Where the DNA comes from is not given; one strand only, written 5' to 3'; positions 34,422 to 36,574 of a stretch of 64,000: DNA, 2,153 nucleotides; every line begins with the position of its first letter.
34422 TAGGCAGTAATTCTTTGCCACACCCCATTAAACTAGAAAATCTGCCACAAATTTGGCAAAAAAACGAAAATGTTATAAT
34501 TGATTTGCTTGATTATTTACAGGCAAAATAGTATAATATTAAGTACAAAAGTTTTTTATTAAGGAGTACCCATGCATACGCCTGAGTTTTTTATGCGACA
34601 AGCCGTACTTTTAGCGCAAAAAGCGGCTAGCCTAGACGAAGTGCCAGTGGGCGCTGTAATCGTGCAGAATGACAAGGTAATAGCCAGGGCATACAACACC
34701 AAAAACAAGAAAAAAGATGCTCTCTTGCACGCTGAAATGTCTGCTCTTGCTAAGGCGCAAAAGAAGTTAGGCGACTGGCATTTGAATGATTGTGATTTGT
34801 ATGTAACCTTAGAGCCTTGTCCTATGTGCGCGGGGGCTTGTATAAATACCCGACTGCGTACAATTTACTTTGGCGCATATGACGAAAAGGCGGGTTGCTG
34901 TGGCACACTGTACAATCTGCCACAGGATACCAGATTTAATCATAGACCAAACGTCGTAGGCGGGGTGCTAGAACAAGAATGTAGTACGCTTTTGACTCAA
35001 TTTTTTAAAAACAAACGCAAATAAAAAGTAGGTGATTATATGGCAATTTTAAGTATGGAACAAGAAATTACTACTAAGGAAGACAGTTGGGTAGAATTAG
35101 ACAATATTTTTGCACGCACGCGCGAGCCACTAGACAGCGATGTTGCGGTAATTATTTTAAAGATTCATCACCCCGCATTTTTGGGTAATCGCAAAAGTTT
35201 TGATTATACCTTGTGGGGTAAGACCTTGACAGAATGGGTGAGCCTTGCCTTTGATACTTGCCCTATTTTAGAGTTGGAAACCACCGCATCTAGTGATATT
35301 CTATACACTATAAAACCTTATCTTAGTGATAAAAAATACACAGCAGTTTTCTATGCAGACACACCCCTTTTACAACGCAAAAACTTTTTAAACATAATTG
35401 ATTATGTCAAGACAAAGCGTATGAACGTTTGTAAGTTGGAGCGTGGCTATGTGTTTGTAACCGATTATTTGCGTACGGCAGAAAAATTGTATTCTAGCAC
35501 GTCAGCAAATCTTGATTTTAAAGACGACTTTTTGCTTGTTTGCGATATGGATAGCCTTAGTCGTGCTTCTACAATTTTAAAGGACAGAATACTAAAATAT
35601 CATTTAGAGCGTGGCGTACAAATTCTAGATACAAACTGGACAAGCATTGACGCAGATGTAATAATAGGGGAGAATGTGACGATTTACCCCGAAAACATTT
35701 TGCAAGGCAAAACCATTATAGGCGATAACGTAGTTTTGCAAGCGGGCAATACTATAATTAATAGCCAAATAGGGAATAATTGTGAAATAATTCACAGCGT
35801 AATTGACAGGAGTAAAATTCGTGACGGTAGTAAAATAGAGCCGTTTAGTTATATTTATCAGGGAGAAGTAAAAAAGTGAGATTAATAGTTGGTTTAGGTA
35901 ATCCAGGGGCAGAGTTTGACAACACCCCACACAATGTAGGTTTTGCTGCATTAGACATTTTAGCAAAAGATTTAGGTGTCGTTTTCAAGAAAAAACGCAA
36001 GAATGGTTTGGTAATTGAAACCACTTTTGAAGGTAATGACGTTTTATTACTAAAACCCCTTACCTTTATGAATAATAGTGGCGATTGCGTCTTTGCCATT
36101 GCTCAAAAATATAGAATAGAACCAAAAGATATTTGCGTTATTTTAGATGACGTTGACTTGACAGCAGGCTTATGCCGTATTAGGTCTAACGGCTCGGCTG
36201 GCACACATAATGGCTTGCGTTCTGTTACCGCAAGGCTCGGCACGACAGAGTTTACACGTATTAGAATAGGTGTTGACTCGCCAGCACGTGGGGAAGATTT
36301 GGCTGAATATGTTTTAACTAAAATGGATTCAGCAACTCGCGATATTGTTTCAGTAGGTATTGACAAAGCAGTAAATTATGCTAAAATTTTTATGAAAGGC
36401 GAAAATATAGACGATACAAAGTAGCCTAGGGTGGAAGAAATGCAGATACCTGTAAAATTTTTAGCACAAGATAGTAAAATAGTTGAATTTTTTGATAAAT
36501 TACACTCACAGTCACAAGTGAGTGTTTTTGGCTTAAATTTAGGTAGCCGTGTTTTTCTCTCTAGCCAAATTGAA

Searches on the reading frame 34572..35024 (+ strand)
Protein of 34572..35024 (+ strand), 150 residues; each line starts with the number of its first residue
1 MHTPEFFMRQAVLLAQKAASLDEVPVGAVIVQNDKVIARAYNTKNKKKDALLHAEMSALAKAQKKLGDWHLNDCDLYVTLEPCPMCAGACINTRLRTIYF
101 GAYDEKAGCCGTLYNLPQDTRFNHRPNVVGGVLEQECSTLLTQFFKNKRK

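Call 76: search_protein_families(library=pfam, proteins=[window:34572-35024:+], max_evalue=0.0001)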
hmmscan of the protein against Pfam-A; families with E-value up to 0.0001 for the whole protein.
window:34572-35024:+ (150 aa): 3 families
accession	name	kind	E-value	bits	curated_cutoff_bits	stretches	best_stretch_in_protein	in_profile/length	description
PF14437.12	MafB19-deam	-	2.3e-41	141.5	27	1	7-149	6-142/142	MafB19-like deaminase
PF00383.29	dCMP_cyt_deam_1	-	1.4e-31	108.8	25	1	3-101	3-101/102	Cytidine and deoxycytidylate deaminase zinc-binding region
PF14439.12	Bd3614-deam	-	1.1e-08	35.5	38.5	1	28-92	13-76/113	Bd3614-like deaminase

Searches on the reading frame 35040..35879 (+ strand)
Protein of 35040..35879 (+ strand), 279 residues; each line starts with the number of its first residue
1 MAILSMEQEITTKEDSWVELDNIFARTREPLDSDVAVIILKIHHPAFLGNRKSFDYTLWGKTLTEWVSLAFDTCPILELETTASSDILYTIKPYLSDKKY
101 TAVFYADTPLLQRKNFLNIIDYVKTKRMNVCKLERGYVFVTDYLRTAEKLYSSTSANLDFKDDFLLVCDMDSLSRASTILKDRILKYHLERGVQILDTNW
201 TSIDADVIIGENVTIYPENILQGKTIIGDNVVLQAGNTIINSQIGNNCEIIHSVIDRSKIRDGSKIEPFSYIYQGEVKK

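Call 76: search_protein_families(library=pfam, proteins=[window:35040-35879:+], max_evalue=0.0001)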
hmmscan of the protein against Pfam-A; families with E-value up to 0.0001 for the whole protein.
window:35040-35879:+ (279 aa): 2 families
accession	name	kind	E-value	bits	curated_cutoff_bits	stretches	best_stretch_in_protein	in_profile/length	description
PF00132.30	Hexapep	-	2.6e-11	43.2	27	1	206-240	1-35/36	Bacterial transferase hexapeptide (six repeats)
PF25084.1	LbH_EIF2B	-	2.3e-05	24.8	54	0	211-272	8-70/105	EIF2B subunit epsilon LbH domain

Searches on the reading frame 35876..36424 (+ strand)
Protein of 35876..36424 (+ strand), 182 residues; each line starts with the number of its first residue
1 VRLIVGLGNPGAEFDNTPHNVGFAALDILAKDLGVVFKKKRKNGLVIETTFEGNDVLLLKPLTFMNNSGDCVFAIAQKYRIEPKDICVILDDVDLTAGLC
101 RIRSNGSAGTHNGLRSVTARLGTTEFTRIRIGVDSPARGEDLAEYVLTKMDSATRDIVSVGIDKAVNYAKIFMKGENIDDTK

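Call 76: search_protein_families(library=pfam, proteins=[window:35876-36424:+], max_evalue=0.0001)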
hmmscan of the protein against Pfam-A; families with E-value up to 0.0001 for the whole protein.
window:35876-36424:+ (182 aa): 1 family
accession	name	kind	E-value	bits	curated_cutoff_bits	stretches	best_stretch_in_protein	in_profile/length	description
PF01195.25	Pept_tRNA_hydro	-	1.4e-57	195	27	1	3-179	1-176/183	Peptidyl-tRNA hydrolase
